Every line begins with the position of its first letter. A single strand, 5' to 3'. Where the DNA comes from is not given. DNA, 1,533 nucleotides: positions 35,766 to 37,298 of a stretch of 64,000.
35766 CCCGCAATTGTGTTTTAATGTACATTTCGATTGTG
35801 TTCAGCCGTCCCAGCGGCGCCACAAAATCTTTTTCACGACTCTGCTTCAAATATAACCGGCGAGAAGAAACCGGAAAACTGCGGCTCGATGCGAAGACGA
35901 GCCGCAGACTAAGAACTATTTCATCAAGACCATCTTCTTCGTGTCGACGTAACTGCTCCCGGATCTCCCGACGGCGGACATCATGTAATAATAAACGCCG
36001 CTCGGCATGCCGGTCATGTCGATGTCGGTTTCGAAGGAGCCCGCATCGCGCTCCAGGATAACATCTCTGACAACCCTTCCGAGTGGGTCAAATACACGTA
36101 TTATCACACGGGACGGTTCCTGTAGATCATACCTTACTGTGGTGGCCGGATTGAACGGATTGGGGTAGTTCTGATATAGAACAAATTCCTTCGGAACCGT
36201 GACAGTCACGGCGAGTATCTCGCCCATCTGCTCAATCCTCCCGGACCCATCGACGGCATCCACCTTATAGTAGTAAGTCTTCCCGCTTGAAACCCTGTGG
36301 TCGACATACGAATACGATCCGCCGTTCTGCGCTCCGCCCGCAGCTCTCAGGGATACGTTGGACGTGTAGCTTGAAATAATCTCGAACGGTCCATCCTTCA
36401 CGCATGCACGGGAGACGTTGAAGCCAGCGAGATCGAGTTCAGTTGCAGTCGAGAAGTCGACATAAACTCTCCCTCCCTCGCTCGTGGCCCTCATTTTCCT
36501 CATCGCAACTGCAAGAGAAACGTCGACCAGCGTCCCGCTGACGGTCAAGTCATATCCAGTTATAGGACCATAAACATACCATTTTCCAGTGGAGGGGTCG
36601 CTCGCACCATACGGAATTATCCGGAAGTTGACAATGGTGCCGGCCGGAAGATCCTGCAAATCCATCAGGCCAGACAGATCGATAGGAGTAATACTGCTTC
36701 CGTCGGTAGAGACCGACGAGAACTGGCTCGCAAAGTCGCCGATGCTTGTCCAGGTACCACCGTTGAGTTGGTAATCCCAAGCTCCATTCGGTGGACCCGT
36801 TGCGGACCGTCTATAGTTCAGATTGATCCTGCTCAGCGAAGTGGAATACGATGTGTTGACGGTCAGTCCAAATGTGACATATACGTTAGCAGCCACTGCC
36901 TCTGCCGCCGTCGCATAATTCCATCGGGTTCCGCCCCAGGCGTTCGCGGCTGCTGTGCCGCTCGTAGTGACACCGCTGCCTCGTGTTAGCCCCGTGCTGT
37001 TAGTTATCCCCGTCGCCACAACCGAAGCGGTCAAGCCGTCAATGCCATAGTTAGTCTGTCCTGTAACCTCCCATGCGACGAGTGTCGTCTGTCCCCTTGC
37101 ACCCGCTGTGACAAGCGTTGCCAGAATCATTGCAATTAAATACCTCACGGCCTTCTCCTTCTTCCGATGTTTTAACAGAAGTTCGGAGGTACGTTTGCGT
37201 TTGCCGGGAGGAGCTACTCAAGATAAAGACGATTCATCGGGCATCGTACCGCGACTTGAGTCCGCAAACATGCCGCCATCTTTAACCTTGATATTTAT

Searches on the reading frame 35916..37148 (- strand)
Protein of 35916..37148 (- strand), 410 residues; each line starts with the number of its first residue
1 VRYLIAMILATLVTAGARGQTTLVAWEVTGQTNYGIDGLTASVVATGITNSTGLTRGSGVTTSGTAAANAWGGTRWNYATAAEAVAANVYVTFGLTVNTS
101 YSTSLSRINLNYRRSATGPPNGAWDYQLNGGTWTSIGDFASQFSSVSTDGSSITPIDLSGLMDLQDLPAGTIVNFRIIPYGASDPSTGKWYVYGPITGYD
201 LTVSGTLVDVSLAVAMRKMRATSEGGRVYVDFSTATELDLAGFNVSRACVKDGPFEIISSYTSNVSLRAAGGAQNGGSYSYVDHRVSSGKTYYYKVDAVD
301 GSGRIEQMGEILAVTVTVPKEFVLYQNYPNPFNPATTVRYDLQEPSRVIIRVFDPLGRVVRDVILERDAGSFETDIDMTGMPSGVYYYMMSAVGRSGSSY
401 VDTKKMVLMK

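Call 29: search_protein_families(library=pfam, proteins=[window:35916-37148:-], max_evalue=0.001)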
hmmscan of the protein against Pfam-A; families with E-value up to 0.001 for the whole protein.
window:35916-37148:- (410 aa): 1 family
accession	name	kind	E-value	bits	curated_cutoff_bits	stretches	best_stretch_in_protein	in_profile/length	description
PF18962.6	Por_Secre_tail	-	6.8e-07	29.9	27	1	328-392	2-64/75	Secretion system C-terminal sorting domain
